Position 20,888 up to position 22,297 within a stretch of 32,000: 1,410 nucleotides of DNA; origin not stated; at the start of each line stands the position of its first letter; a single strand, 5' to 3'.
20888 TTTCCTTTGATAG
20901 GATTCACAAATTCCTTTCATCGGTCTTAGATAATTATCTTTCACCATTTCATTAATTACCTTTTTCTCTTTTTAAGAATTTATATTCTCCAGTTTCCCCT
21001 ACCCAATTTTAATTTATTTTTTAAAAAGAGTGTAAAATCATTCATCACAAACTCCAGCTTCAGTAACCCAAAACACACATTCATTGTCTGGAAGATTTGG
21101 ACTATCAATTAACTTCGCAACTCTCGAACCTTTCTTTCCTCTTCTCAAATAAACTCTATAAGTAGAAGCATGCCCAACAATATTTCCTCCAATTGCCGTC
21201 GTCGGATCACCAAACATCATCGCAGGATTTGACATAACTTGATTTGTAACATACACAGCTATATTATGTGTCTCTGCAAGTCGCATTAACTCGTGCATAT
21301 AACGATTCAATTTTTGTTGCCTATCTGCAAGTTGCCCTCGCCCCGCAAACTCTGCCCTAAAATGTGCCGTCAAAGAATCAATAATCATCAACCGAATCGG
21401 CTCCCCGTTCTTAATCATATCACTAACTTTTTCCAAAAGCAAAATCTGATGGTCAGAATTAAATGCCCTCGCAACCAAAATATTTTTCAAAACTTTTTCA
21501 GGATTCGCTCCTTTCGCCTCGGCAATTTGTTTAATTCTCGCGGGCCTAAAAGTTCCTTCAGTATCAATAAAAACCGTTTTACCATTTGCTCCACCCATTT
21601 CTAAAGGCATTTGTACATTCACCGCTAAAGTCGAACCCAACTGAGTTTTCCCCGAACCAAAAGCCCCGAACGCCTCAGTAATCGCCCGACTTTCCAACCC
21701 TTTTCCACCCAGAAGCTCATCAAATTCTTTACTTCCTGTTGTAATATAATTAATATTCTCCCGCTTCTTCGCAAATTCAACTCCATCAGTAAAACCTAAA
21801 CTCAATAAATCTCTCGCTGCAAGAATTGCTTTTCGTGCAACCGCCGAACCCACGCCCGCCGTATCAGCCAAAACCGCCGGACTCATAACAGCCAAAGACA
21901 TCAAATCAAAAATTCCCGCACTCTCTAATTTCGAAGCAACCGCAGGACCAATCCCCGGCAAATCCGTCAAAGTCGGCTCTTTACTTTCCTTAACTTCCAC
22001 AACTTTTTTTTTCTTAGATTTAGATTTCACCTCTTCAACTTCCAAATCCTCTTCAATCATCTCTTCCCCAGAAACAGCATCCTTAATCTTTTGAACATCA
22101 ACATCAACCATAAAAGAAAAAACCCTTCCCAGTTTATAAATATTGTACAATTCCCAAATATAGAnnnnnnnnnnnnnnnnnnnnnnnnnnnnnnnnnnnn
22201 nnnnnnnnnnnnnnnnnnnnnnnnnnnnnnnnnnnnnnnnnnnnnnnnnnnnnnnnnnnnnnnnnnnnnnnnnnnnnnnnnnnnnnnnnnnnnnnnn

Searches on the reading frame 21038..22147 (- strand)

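Call 16: search_protein_families(library=pfam, proteins=[window:21038-22147:-], max_evalue=0.001)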
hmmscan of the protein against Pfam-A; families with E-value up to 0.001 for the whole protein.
window:21038-22147:- (369 aa): 6 families
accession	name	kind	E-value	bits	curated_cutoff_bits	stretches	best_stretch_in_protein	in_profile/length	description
PF08423.17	Rad51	-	4.5e-92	308.2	22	1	128-368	1-243/244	Rad51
PF00154.27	RecA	-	3e-15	56.9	27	1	127-339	25-223/262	recA bacterial DNA recombination protein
PF14520.12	HHH_5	-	4.8e-10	40.2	27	1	59-113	3-57/57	Helix-hairpin-helix domain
PF06745.19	ATPase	-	6.8e-05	22.8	26.6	1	136-264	2-133/231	KaiC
PF13481.12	AAA_25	-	0.00039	20.5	27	1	158-302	37-188/195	AAA domain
PF11731.14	Cdd1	-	0.00065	20.3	25.5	0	59-95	7-43/86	Pathogenicity locus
